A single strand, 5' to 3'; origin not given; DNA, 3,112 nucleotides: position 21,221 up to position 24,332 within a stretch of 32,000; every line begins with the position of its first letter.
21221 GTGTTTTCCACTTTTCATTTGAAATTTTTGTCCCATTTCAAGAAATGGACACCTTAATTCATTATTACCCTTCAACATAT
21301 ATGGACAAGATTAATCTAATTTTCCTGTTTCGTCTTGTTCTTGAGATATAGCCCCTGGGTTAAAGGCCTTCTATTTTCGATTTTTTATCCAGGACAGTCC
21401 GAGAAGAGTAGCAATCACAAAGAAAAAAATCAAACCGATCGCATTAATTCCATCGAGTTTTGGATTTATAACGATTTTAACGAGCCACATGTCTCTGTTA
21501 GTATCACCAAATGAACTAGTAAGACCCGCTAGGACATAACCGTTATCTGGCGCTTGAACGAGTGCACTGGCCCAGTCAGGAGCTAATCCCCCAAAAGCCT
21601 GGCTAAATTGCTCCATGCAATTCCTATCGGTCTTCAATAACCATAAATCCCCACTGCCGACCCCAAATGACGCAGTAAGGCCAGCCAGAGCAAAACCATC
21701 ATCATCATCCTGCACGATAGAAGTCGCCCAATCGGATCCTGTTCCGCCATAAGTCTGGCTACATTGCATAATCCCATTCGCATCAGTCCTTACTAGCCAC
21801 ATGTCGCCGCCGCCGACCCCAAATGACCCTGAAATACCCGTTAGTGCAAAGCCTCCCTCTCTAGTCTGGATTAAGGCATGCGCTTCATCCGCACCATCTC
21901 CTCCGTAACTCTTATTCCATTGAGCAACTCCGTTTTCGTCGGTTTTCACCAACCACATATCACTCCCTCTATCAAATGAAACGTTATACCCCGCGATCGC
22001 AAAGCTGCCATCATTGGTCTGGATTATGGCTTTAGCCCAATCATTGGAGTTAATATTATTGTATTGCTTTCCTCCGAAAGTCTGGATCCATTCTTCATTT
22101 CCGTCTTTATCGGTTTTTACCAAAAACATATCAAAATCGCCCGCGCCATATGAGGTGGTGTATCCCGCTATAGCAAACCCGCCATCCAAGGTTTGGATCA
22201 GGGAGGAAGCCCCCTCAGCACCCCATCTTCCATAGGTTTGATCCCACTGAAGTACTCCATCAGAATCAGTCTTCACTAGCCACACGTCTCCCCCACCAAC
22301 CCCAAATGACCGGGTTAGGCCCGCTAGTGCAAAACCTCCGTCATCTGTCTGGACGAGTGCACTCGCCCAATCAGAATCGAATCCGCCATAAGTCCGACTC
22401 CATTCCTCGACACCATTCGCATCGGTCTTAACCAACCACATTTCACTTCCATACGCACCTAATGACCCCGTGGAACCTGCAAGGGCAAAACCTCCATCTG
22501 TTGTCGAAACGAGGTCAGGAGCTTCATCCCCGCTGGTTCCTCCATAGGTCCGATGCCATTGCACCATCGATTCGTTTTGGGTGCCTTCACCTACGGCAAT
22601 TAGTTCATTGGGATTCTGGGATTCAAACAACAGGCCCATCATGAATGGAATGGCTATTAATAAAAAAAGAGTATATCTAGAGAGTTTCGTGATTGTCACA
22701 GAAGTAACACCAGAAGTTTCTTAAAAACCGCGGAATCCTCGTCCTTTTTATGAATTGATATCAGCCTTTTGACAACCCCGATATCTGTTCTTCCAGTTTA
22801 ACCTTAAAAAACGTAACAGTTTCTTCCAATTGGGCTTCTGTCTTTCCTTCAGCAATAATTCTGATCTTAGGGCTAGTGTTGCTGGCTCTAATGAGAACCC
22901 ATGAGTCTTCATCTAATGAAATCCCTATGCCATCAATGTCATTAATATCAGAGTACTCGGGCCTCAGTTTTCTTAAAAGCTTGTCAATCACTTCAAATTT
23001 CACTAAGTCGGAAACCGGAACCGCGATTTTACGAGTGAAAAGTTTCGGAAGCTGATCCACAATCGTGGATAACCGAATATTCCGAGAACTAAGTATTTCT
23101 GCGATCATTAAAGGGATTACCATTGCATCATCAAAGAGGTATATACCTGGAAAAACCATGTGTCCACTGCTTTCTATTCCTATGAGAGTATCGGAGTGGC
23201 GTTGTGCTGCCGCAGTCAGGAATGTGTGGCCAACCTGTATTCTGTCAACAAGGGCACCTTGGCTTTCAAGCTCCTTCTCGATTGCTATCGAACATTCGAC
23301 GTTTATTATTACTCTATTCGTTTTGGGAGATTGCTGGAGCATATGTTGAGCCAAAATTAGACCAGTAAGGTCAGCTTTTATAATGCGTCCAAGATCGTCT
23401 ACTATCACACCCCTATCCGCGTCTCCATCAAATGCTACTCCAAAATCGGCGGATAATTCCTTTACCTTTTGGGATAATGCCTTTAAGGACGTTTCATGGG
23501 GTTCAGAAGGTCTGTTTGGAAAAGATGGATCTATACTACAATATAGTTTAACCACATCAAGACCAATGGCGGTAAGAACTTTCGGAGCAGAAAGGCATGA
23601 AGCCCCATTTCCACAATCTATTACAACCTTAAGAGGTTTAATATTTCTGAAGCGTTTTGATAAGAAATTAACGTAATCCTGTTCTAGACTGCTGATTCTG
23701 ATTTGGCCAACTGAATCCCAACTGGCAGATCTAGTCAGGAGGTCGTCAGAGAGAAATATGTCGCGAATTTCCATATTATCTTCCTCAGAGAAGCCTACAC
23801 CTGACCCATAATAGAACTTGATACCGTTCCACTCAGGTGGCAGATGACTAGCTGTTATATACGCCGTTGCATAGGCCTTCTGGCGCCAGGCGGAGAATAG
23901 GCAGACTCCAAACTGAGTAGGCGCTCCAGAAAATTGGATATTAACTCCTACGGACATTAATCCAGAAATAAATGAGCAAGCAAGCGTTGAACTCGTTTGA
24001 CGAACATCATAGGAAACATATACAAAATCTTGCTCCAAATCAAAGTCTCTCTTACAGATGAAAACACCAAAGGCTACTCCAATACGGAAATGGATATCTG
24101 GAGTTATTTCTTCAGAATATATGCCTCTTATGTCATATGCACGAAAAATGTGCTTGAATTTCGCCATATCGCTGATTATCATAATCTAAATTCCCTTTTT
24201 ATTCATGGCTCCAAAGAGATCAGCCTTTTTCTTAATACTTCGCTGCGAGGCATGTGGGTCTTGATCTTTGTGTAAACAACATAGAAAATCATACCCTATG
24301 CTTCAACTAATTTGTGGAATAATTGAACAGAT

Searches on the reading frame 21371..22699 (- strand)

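Call 3: search_protein_families(library=pfam, proteins=[window:21371-22699:-], max_evalue=0.01)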
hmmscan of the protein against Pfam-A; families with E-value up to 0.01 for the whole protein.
window:21371-22699:- (442 aa): 0 families

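Call 4: search_protein_families(library=ncbifam, proteins=[window:21371-22699:-], max_evalue=0.01)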
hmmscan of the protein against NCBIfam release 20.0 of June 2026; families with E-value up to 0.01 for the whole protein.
window:21371-22699:- (442 aa): 1 family
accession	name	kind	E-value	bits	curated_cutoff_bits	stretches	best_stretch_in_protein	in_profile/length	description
NF047494.1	Lepto_SBBP_lipo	equivalog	1.1e-07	30.9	400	2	186-321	157-303/466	SBBP repeat beta-propeller lipoprotein, LipL53 family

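Call 5: search_protein_families(library=padloc, proteins=[window:21371-22699:-], max_evalue=0.01)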
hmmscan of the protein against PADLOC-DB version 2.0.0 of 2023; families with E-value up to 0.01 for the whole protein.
window:21371-22699:- (442 aa): 0 families

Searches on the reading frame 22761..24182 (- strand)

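Call 3: search_protein_families(library=pfam, proteins=[window:22761-24182:-], max_evalue=0.01)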
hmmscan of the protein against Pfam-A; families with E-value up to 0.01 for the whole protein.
window:22761-24182:- (473 aa): 4 families
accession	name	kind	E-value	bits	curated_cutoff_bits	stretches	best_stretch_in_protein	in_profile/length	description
PF02878.22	PGM_PMM_I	-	3.2e-24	85.6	22.5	1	11-146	2-134/138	Phosphoglucomutase/phosphomannomutase, alpha/beta/alpha domain I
PF02879.22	PGM_PMM_II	-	8.4e-23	81.3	29.3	1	169-264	2-102/103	Phosphoglucomutase/phosphomannomutase, alpha/beta/alpha domain II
PF02880.22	PGM_PMM_III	-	8.2e-16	58.6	20.7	1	271-380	3-113/115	Phosphoglucomutase/phosphomannomutase, alpha/beta/alpha domain III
PF00408.26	PGM_PMM_IV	-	3.5e-09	37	23.1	1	389-456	5-62/68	Phosphoglucomutase/phosphomannomutase, C-terminal domain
